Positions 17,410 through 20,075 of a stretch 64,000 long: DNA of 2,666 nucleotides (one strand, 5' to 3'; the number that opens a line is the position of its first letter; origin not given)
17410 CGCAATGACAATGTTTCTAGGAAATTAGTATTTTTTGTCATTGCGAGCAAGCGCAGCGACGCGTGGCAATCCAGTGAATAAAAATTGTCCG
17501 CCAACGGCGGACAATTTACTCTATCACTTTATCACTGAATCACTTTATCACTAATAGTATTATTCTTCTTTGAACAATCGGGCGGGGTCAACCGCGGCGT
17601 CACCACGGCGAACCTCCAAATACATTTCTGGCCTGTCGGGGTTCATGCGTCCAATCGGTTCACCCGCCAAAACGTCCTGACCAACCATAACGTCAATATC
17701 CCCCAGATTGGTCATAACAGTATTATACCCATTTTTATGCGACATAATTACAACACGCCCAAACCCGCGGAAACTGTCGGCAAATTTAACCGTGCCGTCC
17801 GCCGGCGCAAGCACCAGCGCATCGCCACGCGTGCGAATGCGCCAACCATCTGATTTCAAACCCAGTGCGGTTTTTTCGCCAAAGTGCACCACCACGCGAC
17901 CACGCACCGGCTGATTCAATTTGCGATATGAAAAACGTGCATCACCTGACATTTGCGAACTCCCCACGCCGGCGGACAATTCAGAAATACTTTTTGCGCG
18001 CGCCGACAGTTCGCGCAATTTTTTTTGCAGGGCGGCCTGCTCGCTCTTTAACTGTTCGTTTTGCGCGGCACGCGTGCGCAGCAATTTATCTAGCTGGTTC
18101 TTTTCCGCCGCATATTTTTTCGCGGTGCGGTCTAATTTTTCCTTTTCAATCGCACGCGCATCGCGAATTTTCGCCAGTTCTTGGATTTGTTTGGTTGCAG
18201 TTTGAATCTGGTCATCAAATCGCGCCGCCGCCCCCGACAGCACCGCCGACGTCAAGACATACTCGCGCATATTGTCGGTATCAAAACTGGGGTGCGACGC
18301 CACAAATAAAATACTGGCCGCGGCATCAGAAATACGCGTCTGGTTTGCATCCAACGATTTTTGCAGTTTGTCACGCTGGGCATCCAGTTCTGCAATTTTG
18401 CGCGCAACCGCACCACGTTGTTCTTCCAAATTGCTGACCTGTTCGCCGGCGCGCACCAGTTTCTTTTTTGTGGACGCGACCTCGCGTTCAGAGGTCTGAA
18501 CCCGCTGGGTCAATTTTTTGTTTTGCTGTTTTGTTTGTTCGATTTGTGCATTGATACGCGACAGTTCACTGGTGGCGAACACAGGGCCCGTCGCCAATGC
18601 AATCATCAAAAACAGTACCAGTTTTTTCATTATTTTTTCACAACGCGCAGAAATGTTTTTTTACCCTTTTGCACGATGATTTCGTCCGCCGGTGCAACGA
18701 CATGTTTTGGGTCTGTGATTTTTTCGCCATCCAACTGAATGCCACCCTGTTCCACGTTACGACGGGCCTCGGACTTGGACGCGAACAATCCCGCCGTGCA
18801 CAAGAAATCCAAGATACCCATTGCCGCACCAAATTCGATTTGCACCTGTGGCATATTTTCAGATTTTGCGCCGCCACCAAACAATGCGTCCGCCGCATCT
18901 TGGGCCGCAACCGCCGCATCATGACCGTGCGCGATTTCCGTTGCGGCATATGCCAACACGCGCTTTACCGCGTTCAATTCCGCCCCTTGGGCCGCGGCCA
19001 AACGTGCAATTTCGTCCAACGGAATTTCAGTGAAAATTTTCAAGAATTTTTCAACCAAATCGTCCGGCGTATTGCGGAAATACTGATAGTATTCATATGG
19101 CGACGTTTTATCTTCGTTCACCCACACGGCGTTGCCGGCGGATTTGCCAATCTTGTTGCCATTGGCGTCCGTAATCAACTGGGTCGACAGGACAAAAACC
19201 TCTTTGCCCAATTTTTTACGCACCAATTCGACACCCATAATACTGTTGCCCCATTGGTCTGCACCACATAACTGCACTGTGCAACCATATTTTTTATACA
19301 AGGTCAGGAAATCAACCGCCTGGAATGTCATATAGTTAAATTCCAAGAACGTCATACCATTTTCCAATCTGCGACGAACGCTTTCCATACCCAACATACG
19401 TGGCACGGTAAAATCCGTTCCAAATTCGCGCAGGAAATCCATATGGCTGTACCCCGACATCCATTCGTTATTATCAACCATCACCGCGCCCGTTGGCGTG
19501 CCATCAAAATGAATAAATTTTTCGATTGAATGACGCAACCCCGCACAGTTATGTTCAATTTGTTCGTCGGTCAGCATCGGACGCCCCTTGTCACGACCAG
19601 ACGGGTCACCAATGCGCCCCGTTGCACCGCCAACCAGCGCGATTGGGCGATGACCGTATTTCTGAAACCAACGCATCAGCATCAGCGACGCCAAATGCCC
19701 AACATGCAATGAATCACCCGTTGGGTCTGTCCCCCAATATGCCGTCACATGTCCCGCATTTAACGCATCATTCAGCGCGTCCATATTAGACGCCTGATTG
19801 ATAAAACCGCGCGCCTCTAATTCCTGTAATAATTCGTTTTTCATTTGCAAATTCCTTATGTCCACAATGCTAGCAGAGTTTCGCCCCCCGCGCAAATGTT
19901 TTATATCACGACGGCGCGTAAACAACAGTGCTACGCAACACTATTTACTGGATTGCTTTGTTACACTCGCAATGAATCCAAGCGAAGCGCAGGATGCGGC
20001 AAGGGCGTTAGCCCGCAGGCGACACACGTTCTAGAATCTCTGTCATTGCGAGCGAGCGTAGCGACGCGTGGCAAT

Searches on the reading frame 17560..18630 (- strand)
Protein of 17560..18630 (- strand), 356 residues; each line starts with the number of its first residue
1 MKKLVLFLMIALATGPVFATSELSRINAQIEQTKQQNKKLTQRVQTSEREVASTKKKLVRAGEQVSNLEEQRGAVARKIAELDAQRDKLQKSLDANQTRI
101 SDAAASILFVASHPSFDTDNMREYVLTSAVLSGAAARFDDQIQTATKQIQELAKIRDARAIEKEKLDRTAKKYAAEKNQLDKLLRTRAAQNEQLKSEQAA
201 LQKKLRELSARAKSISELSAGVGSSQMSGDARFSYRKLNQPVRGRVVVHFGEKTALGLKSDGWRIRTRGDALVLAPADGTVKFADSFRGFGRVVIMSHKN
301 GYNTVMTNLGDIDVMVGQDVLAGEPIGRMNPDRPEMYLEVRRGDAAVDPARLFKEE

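Call 40: search_protein_families(library=pfam, proteins=[window:17560-18630:-], max_evalue=0.001)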
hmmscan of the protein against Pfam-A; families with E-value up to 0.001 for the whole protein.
window:17560-18630:- (356 aa): 6 families
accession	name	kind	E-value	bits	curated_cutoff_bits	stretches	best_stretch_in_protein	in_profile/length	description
PF01551.29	Peptidase_M23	-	8.5e-18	64.8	28.7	1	261-349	4-96/96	Peptidase family M23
PF11932.13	DUF3450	-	3.3e-07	30.3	32.6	0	128-221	6-97/241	Protein of unknown function (DUF3450)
PF06009.19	Laminin_II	-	2.5e-05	24.8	33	1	22-100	18-95/138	Laminin Domain II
PF08614.16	ATG16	-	4.9e-05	24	33.7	0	30-103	41-128/200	Autophagy protein 16 (ATG16)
PF25450.1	Rab11-FIP3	-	0.00014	22.6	31.9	0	137-219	29-112/125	Rab11-FIP3-like domain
PF17675.6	APG6_N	-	0.00027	21.8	45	0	21-102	46-127/132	Apg6 coiled-coil region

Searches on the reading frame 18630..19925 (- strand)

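Call 40: search_protein_families(library=pfam, proteins=[window:18630-19925:-], max_evalue=0.001)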
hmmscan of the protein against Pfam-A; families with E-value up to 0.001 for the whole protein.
window:18630-19925:- (431 aa): 3 families
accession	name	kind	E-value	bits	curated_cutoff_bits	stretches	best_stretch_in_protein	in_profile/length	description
PF00579.31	tRNA-synt_1b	-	2.2e-68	231.2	21.1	1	58-349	4-291/292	tRNA synthetases class I (W and Y)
PF22421.1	SYY_C-terminal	-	2.9e-12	46.7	27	1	356-426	7-81/83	Tyrosine--tRNA ligase SYY-like C-terminal domain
PF01479.30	S4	-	4e-09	36.5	22.8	1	371-416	3-48/48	S4 domain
